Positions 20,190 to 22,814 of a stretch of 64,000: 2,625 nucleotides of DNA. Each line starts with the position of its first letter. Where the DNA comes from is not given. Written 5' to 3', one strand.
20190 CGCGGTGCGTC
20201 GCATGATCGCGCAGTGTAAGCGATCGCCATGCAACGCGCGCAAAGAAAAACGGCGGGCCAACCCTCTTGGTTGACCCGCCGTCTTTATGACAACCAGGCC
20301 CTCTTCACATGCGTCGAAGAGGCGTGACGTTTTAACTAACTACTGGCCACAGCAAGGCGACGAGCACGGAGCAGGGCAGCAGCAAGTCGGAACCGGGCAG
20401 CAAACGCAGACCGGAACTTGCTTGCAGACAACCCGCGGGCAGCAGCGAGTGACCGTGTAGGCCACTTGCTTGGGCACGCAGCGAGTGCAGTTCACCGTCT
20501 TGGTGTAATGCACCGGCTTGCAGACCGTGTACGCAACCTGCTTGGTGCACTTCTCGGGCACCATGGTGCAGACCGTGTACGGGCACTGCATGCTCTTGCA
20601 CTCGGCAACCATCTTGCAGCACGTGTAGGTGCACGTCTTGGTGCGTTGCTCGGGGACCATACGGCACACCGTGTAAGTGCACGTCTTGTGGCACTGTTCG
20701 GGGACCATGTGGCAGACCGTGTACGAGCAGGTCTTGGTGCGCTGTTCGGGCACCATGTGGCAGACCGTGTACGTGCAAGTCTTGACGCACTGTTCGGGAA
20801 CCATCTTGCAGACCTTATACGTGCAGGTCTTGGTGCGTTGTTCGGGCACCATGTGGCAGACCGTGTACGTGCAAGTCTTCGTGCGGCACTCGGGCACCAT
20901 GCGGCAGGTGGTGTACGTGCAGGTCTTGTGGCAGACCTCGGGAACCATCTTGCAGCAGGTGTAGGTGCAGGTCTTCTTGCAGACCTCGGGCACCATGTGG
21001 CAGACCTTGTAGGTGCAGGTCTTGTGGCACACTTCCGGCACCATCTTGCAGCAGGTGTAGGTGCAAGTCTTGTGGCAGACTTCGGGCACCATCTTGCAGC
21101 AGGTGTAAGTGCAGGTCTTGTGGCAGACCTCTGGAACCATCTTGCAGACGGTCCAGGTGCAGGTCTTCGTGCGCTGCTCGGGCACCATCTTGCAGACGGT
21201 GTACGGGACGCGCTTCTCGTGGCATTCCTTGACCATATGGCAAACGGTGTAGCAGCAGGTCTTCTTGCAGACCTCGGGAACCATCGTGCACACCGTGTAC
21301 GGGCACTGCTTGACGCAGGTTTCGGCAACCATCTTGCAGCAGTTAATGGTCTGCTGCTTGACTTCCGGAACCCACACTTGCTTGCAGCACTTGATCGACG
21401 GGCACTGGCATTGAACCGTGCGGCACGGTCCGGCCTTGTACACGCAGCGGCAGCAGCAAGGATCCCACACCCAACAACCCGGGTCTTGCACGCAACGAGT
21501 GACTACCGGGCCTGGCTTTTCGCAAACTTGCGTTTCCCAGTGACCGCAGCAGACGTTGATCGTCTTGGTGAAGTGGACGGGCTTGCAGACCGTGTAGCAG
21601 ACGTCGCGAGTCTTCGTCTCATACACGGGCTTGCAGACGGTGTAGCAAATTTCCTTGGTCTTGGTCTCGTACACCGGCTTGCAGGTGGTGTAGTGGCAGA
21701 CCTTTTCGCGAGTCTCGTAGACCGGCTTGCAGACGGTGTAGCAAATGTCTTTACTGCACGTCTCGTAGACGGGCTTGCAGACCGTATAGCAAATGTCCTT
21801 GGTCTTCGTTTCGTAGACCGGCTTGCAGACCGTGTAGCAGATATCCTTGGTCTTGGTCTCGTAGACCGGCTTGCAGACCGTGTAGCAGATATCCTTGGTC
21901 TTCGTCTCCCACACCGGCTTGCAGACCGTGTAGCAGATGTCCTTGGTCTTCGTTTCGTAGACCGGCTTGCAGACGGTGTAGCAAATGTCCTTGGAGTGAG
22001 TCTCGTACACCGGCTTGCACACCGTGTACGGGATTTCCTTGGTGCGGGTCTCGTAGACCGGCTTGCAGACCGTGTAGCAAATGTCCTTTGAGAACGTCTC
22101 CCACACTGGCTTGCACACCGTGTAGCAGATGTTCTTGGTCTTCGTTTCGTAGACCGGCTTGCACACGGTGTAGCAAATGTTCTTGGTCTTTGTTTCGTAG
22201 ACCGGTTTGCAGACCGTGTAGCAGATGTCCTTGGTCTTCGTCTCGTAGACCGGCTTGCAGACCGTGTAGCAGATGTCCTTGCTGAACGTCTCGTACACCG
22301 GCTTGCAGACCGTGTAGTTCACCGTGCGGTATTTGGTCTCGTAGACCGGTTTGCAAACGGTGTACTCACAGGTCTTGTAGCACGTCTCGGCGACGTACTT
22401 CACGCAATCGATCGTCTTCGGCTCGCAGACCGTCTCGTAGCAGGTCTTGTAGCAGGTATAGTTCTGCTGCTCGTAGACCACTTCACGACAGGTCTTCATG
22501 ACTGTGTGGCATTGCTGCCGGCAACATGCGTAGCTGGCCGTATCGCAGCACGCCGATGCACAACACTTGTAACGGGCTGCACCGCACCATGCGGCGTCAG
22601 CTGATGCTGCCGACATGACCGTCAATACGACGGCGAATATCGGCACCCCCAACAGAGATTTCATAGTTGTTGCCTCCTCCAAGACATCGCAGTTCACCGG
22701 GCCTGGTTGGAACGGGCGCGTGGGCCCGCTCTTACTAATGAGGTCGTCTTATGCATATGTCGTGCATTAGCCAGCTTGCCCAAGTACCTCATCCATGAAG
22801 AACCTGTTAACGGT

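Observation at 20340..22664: Giant secreted Cys-rich protein built from two equal blocks of 17 x 16-aa repeats (YTV family)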

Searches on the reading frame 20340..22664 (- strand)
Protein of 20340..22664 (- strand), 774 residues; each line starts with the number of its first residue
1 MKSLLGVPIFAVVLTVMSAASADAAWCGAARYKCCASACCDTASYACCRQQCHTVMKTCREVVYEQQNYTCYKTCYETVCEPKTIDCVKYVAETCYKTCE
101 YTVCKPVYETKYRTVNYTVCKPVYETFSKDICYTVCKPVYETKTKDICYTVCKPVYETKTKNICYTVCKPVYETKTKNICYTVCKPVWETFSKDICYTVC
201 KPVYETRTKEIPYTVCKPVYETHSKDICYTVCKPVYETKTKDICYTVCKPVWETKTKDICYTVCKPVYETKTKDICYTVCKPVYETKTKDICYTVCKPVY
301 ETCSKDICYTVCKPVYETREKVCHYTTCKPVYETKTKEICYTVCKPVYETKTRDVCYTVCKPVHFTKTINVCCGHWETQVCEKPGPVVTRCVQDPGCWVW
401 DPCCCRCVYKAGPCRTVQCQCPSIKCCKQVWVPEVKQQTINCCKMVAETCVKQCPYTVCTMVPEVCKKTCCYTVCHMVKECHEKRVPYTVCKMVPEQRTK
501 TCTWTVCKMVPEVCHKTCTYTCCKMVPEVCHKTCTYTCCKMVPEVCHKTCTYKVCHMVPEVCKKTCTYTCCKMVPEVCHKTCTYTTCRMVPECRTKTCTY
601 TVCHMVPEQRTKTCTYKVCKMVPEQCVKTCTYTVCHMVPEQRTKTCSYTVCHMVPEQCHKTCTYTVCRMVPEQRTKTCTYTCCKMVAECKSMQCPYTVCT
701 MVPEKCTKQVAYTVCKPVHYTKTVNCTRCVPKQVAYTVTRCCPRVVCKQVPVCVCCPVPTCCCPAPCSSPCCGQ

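Call 3: search_protein_families(library=pfam, proteins=[window:20340-22664:-], max_evalue=1)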
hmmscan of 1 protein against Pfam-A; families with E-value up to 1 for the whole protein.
window:20340-22664:- (774 aa): 1 family
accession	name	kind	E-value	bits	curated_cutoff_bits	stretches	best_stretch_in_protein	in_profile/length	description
PF07639.16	YTV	-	1.8e-214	694.1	21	23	229-271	1-43/43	YTV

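Call 4: search_protein_families(library=ncbifam, proteins=[window:20340-22664:-], max_evalue=1)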
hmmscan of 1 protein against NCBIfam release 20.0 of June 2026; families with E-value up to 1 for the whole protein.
window:20340-22664:- (774 aa): 0 families

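Call 18: find_encoding_contigs(protein=window:20340-22664:-, flank=10000, max_places=6)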
Protein window:20340-22664:- (774 aa): no gene with exactly this product is on record in the collection.

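Call 19: find_homologous_proteins(query=window:20340-22664:-, max_evalue=0.00001)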
Query window:20340-22664:- (774 aa): 185 proteins with E <= 0.00001 among 6581 candidates; the best 120 are listed.
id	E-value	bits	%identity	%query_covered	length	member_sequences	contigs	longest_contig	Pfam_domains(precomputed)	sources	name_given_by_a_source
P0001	3.7e-126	441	48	46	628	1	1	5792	PF14559.13,PF07639.17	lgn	-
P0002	6.0e-126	440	52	52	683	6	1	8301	PF07639.17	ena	-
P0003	7.9e-113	397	55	40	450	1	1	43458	PF07639.17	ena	-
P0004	4.5e-108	381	48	49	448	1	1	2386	PF07639.17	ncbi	-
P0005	7.9e-99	350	41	48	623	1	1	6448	PF07639.17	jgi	jgi:hypothetical protein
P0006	1.7e-93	333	48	46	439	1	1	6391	PF07639.17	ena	-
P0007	1.5e-92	330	39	63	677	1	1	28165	PF07639.17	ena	-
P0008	7.6e-86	307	60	44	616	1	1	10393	PF07639.17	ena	-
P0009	6.5e-82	294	39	39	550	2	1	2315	-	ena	-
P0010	2.2e-75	273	41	39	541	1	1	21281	PF07639.17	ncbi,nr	ncbi:MAG: hypothetical protein J5I93_04770 [Pirellulaceae bacterium]|nr:hypothetical protein [Pirell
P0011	5.1e-74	268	29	78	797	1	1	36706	PF07639.17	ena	-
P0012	3.6e-69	252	38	55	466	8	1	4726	PF07639.17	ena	-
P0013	9.6e-63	231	39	36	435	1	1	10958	PF07639.17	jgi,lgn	-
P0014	1.7e-62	230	42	45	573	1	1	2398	PF07639.17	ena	-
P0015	9.3e-61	224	37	53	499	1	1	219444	PF07639.17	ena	-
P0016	1.3e-58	217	57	29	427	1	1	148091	PF07639.17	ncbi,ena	-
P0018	7.6e-55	205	39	43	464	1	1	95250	PF07639.17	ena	-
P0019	2.1e-53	200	29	59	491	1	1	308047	PF07639.17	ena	-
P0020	2.4e-53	200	30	81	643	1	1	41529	PF07639.17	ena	-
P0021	1.8e-52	197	30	43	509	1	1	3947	PF07639.17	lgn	-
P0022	2.2e-52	197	36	47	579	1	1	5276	PF07639.17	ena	-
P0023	7.1e-51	192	35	40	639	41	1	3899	PF07639.17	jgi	jgi:hypothetical protein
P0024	2.0e-49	187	38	41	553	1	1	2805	PF07639.17,PF13432.13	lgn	-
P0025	9.1e-49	185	32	43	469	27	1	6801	PF07639.17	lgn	-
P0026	1.8e-48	184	37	47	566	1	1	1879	PF07639.17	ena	-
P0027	4.9e-45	172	34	40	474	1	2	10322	PF07639.17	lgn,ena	-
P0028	2.2e-44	170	37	32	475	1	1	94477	PF07639.17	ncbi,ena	-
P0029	5.8e-43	165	42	29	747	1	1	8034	PF07639.17,PF13604.13,PF13555.13,PF00004.36,PF13401.13,PF13304.13,PF13191.13,PF13479.13,PF00005.34,PF13476.13,PF13521.13,PF02463.26,PF12848.14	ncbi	-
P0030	1.4e-42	164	38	34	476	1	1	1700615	PF07639.17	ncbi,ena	-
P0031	2.4e-42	163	32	34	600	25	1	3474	PF07639.17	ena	-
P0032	3.4e-42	163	36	36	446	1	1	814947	PF07639.17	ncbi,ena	-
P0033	4.4e-40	156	37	32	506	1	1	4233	PF07639.17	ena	-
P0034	6.4e-40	155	39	38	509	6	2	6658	PF07639.17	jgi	-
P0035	8.2e-40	155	29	52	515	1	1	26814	PF07639.17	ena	-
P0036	2.1e-38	150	34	43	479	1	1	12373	PF07639.17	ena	-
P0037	3.3e-38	150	31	38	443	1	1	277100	PF07639.17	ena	-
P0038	4.6e-38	149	40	36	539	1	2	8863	PF07639.17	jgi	jgi:hypothetical protein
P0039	1.5e-37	148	37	48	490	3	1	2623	PF07639.17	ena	-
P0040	1.9e-37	147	32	47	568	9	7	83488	PF07639.17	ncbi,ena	-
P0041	1.7e-36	144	33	48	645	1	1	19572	PF07639.17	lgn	-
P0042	5.3e-36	142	34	40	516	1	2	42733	PF07639.17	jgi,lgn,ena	-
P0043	2.2e-34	137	32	46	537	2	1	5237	PF07639.17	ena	-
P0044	2.3e-34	137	32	73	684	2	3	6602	PF07639.17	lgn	-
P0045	3.3e-34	136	34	40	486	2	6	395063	PF07639.17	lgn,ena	-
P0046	3.7e-34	136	30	49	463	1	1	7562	PF07639.17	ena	-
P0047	3.9e-34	136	35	38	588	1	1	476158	PF07639.17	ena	-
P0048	7.2e-34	135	33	37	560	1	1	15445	PF07639.17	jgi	jgi:hypothetical protein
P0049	1.5e-33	134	35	38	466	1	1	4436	PF07639.17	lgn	-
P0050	2.8e-33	133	35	38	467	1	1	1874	PF07639.17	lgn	-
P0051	4.0e-33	133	36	38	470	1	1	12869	PF07639.17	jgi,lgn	jgi:hypothetical protein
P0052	2.9e-32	130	34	39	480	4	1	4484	PF07639.17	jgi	-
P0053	5.6e-32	129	38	29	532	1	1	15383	PF07639.17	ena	-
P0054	5.7e-32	129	33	36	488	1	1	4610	PF07639.17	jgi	jgi:hypothetical protein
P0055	6.0e-32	129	35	35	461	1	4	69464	PF07639.17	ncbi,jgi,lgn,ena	jgi:hypothetical protein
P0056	6.8e-32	129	33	37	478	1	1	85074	PF07639.17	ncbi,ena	-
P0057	1.0e-31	128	32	43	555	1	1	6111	PF07639.17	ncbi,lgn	-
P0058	3.4e-31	127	33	42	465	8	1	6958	PF07639.17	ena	-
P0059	4.3e-31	126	35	23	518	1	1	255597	PF07639.17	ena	-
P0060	1.1e-30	125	34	34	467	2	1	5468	PF07639.17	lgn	-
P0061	1.1e-30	125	31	65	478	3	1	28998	PF07639.17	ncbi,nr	ncbi:MAG: hypothetical protein NTZ71_08945 [Planctomycetota bacterium]|nr:hypothetical protein [Plan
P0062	1.8e-30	124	34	36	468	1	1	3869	PF07639.17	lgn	-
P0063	2.8e-30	123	37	34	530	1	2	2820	PF07639.17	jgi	-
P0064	4.5e-30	123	33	36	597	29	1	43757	PF07639.17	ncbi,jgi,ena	jgi:hypothetical protein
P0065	5.9e-30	122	32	37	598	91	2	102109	PF07639.17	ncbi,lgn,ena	-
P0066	1.4e-29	121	29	42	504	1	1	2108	PF07639.17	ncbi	-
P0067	2.3e-29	120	25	52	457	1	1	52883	PF07639.17,PF08017.17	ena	-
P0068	3.1e-29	120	32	40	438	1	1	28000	PF07639.17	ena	-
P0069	4.1e-29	120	33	36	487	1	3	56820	PF07639.17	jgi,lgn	jgi:hypothetical protein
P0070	5.8e-29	119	34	40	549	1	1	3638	PF07639.17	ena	-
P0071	5.9e-29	119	33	36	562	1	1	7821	PF07639.17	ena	-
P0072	9.1e-29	119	33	40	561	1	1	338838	PF07639.17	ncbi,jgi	jgi:hypothetical protein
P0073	1.6e-28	118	31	46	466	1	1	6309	PF07639.17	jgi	jgi:hypothetical protein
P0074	1.7e-28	118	33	42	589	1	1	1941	PF07639.17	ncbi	-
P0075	4.1e-28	116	36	64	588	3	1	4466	PF07639.17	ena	-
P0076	4.4e-28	116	31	39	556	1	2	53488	PF07639.17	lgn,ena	-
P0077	6.6e-28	116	34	38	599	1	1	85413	PF07639.17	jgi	jgi:hypothetical protein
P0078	7.2e-28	116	31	38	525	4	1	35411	PF07639.17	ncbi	-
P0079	2.0e-27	114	28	47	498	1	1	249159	PF07639.17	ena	-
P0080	2.8e-27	114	34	33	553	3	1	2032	PF07639.17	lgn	-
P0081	2.9e-27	114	35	35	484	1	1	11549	PF07639.17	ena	-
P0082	1.7e-26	111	31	41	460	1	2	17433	PF07639.17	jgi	jgi:hypothetical protein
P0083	3.8e-26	110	33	38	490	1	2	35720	PF07639.17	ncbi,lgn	ncbi:MAG: hypothetical protein AB7O62_16290 [Pirellulales bacterium]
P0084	4.5e-26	110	37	34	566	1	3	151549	PF07639.17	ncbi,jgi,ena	-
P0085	4.5e-26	110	33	40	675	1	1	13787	PF07639.17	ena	-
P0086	5.4e-26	109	39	33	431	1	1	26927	PF07639.17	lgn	-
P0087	5.6e-26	109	33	39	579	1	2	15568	PF07639.17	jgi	jgi:hypothetical protein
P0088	1.6e-25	108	34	35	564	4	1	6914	PF07639.17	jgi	jgi:hypothetical protein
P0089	1.9e-25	108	31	44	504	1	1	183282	PF07639.17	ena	-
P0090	2.5e-25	107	32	73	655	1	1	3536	PF07639.17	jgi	-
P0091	8.3e-25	105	35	38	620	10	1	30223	PF07639.17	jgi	-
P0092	1.0e-24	105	32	44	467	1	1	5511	PF07639.17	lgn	-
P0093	3.3e-24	103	27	87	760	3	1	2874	PF07639.17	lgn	-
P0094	3.3e-24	103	29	43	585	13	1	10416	PF07639.17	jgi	-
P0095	7.5e-24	102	37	31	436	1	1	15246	PF07639.17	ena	-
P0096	2.9e-23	100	30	41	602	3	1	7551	PF07639.17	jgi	-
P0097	3.6e-23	100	28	42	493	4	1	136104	PF07639.17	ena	-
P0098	5.2e-23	99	30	42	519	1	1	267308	PF07639.17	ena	-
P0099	7.8e-23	99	32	61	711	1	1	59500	PF07639.17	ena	-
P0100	8.0e-23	99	31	66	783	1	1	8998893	PF07639.17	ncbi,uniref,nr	ncbi:hypothetical protein C1280_03040 [Gemmata obscuriglobus]|uniref:Uncharacterized protein n=2 Tax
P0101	8.9e-23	99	31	43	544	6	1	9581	PF07639.17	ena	-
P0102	1.5e-22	98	29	54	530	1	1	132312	PF07639.17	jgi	jgi:hypothetical protein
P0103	1.5e-22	98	49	12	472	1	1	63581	PF07639.17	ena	-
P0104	1.3e-21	95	31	42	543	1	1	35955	PF07639.17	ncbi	-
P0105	2.1e-21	94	27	44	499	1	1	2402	PF07639.17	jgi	jgi:hypothetical protein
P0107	4.3e-21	93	38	58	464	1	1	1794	PF07639.17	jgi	jgi:hypothetical protein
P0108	4.6e-21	93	26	86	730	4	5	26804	PF07639.17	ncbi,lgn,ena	-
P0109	5.7e-21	93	31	42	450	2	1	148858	PF07639.17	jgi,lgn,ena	-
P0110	8.2e-21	92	30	35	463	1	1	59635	PF07639.17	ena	-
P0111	8.8e-21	92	31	42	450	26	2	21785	PF07639.17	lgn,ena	-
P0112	9.1e-21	92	28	43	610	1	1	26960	PF07639.17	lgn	-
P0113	2.3e-20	91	31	45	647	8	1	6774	PF07639.17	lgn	-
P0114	2.7e-20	90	30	49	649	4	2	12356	PF07639.17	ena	-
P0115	6.4e-20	89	30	61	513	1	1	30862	PF07639.17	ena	-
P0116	1.1e-19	89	33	40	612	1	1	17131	PF07639.17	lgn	-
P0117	2.0e-19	88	32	45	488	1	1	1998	PF07639.17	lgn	-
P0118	2.2e-19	87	31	44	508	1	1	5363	PF07639.17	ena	-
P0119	2.2e-19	87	32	32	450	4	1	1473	PF07639.17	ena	-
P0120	2.5e-19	87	28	38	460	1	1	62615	PF07639.17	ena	-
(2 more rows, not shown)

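Call 23: find_related_loci(query=window:20340-22664:-, collection=genome_contigs, flank=6000)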
Query window:20340-22664:- (774 aa) in genome_contigs; peptide patterns used: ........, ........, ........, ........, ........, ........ (x = any residue, [..] = any of these).
122 stretches matched a pattern; 107 encode a relative of the query (tblastn E <= 1e-3); the best 80 are kept; 79 distinct loci.
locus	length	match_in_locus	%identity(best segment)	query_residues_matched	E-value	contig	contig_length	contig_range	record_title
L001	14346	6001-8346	72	1-752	0e+0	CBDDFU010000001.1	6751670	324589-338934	MAG: Pirellulales bacterium isolate 6e7ebcb4-9be1-4cbf-999d-007ef4825789 genome assembly, contig: contig_1, whole genome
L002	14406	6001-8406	69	1-773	0e+0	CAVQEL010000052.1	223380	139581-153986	MAG: uncultured Planctomycetota bacterium isolate MFD02416.bin.2.111 genome assembly, contig: contig_87808, whole genome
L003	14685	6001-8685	64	1-773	0e+0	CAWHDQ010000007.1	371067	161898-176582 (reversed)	MAG: uncultured Planctomycetaceae bacterium isolate MFD04780.bin.2.100 genome assembly, contig: contig_25371, whole geno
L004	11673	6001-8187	70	1-767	0e+0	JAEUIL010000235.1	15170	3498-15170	MAG: Planctomycetaceae bacterium isolate new MAG-42 k141_2936530, whole genome shotgun sequence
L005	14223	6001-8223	67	1-768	0e+0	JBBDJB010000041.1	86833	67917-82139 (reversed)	MAG: Pirellulales bacterium isolate LejiaA_63_55 Lejia_A_484_length_86833_cov_33, whole genome shotgun sequence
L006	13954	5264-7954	57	1-770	0e+0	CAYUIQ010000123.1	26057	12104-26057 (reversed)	MAG TPA_asm: uncultured Planctomycetaceae bacterium isolate SRP167671_co1_171 genome assembly, contig: NODE_2128_length_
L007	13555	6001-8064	66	1-769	0e+0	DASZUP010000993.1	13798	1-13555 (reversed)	MAG TPA_asm: Pirellulales bacterium isolate SMAG_U6108 k141_177656, whole genome shotgun sequence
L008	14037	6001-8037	62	1-754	0e+0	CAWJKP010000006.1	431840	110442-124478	MAG: Pirellulales bacterium isolate MFD05580.bin.2.29 genome assembly, contig: contig_24768, whole genome shotgun sequen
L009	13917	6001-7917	67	1-759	0e+0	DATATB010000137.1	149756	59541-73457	MAG TPA_asm: Pirellulales bacterium isolate SMAG_U5535 k141_3924055, whole genome shotgun sequence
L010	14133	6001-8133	62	2-773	0e+0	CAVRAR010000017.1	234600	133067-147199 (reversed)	MAG: uncultured Planctomycetia bacterium isolate MFD04492.bin.2.32 genome assembly, contig: contig_894, whole genome sho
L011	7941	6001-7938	62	1-762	0e+0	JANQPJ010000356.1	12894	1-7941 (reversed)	MAG: Pirellulales bacterium isolate IP29b_bin.16 k99_1185264, whole genome shotgun sequence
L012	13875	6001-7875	63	1-754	0e+0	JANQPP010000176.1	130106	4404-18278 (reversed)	MAG: Pirellulales bacterium isolate IP29b_bin.168 k99_1187061, whole genome shotgun sequence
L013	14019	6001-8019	59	1-773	0e+0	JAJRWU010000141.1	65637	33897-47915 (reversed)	MAG: Planctomycetota bacterium isolate Dive96_bin2.57 k141_1493498, whole genome shotgun sequence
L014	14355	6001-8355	67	1-772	0e+0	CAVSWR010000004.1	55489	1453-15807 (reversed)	MAG: uncultured Planctomycetia bacterium isolate MFD05684.bin.2.95 genome assembly, contig: contig_112280, whole genome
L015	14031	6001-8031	59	1-767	0e+0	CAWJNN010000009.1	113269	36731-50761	MAG: uncultured Planctomycetales bacterium isolate MFD02832.bin.2.19 genome assembly, contig: contig_18723, whole genome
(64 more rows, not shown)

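Call 36: predict_structure(alignment_id=A1)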
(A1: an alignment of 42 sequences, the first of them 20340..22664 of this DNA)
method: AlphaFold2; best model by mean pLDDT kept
length: 774 residues; sequences in the alignment: 42
mean_pLDDT: 52.8   pTM: 0.24
mean pLDDT of the five models: 52.8, 51.7, 50.0, 49.5, 48.0
residues with pLDDT >= 90: 6; 70-90: 264; 50-70: 61; < 50: 443
segments of 3 or more residues with pLDDT < 50: 1-8, 17-42, 113-310, 497-669, 675-697, 763-769, 771-774
pLDDT, mean of each block of 10 residues (from residue 1): 45 49 41 43 52 79 86 85 86 82 69 43 36 33 35 36 34 35 35 32 27 31 33 32 33 34 32 30 35 45 42 62 70 77 77 82 86 88 87 86 81 88 86 89 84 82 77 73 70 53 32 35 30 26 28 27 26 29 25 26 25 26 31 31 29 34 43 45 37 47 76 80 84 86 85 70 48 43
secondary structure, 60 per line:
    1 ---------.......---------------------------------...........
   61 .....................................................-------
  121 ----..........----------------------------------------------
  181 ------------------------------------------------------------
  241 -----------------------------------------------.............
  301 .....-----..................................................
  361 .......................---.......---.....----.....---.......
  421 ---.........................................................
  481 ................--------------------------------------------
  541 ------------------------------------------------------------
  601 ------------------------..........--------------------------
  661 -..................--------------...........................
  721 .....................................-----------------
elements in order (helices of 4 or more, strands of 3 or more residues): H10-16 E50-113 E125-134 E288-305 E311-383 E387-393 E397-401 E406-410 E414-420 E424-496 E625-634 E662-679 E694-757
